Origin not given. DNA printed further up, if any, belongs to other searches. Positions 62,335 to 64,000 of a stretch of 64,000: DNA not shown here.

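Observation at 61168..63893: Near-identical 18-nt motif upstream of both dnaE2 and imuB: candidate SOS/LexA operator fused to an extended -10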

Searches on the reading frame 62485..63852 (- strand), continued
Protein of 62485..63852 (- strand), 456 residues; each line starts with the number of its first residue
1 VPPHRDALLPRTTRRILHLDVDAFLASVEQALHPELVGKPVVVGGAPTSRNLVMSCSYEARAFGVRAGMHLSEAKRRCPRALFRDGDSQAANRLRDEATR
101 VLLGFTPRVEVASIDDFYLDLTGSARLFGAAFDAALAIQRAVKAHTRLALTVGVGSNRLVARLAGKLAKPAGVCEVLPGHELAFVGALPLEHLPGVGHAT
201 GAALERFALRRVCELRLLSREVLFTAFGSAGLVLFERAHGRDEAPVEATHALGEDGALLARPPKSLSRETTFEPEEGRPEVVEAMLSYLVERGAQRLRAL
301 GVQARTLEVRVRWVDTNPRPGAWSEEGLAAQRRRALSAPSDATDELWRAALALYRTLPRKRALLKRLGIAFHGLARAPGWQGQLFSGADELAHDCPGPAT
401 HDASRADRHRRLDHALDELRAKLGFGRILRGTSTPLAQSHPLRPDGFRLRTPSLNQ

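Call 60: search_solved_structures(query=window:62485-63852:-, max_evalue=1e-35, show_alignments=2)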
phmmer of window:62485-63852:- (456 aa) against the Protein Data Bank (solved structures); distinct sequences matched with E-value up to 1e-35: 7.
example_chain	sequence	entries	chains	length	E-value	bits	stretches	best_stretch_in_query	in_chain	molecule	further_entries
7yll_A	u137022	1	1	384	3.4e-41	145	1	14-281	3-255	DNA polymerase IV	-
4ir1_F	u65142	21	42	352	1.1e-36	130.1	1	13-248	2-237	DNA polymerase IV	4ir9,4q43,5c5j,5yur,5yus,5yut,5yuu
4r8u_A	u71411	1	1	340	1.2e-36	129.9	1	14-248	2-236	DNA polymerase IV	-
4irc_F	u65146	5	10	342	2e-36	129.3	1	13-248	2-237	DNA polymerase IV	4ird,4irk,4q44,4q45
6jup_F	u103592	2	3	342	2.1e-36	129.2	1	13-248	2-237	DNA polymerase IV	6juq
4r8u_B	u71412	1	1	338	2.4e-36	129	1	14-248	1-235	DNA polymerase IV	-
6juq_A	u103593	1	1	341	2.6e-36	128.9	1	14-248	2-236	DNA polymerase IV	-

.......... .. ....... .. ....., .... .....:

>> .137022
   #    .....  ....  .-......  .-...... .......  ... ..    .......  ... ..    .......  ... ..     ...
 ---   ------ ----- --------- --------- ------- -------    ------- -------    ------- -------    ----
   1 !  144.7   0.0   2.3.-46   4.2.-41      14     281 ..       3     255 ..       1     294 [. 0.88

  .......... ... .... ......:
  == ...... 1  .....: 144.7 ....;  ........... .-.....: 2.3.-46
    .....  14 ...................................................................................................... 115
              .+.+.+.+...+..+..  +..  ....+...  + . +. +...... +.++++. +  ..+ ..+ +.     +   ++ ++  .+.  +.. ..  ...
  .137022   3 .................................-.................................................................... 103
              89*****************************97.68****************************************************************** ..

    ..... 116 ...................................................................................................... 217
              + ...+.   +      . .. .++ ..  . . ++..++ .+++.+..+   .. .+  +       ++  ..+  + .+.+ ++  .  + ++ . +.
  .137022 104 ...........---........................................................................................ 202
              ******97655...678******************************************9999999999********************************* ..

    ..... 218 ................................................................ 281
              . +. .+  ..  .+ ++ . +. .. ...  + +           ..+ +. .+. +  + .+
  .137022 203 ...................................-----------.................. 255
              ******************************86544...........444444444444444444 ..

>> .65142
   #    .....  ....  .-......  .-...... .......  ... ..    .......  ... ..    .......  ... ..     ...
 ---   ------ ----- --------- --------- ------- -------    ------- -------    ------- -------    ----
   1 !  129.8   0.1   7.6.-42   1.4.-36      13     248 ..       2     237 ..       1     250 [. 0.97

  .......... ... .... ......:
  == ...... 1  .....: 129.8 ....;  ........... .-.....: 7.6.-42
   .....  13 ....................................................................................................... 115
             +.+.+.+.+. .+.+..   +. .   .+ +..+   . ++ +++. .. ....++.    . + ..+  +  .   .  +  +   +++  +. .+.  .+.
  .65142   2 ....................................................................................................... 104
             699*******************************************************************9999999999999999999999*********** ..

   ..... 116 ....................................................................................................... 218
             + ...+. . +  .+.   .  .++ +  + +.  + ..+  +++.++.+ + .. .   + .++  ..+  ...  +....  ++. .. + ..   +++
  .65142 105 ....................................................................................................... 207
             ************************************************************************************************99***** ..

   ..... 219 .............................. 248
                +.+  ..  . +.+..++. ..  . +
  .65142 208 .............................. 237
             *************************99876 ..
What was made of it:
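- On ImuB: HLDVDAF and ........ align with E. coli DinB D8 and D103/E104, with the Glu replaced by Asp (call 60).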
